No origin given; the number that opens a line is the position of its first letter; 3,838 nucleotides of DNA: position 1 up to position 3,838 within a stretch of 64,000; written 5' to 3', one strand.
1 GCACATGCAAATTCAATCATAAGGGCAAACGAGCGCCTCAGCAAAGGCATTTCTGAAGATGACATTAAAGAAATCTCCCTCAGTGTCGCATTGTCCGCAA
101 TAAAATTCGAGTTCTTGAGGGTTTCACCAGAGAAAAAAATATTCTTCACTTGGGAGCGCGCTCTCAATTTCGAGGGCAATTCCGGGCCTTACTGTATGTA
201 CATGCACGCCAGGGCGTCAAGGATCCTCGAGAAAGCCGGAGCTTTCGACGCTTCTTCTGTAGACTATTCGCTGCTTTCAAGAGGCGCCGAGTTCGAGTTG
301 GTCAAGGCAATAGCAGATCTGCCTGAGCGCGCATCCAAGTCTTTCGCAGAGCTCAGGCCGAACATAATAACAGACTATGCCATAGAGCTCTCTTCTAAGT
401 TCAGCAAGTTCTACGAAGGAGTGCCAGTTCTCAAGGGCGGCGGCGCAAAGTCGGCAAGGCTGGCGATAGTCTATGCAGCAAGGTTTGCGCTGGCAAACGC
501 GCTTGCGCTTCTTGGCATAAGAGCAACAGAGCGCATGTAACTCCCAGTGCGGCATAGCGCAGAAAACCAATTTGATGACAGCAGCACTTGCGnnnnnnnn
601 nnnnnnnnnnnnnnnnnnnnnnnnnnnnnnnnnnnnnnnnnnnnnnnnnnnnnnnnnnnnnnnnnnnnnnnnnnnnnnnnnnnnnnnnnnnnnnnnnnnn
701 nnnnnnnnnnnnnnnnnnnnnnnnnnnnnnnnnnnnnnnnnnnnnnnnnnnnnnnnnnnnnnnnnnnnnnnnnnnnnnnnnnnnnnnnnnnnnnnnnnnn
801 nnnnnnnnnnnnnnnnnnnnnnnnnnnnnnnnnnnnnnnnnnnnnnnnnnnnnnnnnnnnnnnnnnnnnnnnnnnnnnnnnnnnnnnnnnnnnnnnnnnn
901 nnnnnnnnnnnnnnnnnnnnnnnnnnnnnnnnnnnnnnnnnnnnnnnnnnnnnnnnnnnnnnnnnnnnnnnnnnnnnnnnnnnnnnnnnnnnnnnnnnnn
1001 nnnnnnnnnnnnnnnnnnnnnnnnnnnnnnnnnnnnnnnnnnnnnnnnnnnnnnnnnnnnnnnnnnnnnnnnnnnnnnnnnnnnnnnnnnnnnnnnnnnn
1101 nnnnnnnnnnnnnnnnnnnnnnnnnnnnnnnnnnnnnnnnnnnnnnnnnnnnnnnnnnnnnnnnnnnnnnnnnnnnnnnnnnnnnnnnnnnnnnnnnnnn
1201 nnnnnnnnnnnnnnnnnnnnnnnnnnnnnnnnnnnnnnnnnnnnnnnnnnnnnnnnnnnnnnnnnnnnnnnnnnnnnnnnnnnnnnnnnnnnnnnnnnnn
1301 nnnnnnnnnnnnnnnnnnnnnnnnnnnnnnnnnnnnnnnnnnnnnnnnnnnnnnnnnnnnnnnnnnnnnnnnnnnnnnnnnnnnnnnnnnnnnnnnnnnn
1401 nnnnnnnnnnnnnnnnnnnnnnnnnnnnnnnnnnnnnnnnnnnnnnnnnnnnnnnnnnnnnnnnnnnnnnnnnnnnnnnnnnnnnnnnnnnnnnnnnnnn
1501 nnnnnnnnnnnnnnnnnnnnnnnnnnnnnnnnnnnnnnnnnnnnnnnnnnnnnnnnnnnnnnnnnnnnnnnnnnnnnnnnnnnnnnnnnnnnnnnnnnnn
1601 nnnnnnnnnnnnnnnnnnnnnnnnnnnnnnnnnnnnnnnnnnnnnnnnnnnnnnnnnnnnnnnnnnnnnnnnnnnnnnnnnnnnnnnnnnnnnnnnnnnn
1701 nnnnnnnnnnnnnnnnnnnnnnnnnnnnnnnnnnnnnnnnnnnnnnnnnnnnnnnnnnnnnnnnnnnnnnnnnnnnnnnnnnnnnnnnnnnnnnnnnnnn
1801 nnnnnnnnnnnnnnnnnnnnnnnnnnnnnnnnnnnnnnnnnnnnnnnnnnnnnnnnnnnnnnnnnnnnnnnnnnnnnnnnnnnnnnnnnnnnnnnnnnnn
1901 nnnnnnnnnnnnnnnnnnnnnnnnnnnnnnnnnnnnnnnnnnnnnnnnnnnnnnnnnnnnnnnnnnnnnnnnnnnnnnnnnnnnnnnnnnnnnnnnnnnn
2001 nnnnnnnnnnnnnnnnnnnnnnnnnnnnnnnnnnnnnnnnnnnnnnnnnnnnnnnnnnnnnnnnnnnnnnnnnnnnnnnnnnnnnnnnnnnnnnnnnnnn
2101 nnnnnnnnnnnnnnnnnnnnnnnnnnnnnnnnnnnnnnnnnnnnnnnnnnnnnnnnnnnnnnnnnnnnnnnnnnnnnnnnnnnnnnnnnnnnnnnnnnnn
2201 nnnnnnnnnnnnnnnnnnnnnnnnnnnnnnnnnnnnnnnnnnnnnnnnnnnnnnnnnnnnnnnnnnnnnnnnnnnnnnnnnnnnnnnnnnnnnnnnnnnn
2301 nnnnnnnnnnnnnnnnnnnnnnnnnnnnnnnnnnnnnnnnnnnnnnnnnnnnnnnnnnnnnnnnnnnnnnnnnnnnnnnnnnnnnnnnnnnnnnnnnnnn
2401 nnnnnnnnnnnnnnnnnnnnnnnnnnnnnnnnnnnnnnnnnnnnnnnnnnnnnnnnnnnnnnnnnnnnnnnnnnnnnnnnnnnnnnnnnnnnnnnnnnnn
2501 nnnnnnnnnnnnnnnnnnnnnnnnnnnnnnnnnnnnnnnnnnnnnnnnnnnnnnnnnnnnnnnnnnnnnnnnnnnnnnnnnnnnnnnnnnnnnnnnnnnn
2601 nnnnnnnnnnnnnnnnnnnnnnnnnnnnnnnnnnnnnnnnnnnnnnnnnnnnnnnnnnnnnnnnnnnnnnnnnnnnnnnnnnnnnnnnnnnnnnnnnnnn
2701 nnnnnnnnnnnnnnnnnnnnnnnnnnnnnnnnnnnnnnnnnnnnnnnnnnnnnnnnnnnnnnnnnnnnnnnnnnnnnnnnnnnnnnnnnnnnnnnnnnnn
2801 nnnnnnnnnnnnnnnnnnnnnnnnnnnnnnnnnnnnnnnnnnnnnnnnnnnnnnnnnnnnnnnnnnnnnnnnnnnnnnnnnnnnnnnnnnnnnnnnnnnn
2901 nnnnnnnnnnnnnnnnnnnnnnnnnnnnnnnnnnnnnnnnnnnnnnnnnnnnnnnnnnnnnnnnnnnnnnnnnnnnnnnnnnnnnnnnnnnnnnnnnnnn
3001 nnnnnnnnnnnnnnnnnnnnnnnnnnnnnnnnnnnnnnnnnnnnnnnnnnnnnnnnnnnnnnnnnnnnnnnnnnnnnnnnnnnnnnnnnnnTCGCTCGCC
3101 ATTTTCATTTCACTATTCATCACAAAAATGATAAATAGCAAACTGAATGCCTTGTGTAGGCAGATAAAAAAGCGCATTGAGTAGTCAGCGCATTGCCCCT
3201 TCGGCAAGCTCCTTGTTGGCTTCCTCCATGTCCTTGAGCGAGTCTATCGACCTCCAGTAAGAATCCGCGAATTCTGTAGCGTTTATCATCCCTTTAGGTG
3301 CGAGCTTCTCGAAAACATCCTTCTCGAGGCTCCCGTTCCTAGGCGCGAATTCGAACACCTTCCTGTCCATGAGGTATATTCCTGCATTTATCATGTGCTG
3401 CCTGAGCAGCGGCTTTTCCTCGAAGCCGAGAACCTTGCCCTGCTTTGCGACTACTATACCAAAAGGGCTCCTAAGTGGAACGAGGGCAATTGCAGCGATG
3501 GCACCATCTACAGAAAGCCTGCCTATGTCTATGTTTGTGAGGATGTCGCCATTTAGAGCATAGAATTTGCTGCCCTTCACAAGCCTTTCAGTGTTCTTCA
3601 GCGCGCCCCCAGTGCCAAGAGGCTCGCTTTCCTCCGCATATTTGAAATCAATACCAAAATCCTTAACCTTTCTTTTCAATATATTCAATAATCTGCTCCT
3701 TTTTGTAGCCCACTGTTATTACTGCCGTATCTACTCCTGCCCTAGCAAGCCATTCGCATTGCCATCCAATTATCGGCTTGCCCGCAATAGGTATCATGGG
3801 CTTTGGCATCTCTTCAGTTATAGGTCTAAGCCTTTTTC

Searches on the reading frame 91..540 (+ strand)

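Call 30: search_protein_families(library=pfam, proteins=[window:91-540:+], max_evalue=0.001)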
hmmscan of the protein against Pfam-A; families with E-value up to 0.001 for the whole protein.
window:91-540:+ (149 aa): 1 family
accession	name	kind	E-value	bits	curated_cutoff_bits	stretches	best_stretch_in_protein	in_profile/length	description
PF05746.21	DALR_1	-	2.4e-26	92.5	22.3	1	36-149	2-117/117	DALR anticodon binding domain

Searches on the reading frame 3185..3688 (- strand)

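Call 30: search_protein_families(library=pfam, proteins=[window:3185-3688:-], max_evalue=0.001)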
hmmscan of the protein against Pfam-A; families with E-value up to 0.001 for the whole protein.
window:3185-3688:- (167 aa): 1 family
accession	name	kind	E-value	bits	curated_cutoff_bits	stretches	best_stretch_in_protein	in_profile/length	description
PF00483.29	NTP_transferase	-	3.8e-14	53.3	21.2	1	5-162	65-243/245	Nucleotidyl transferase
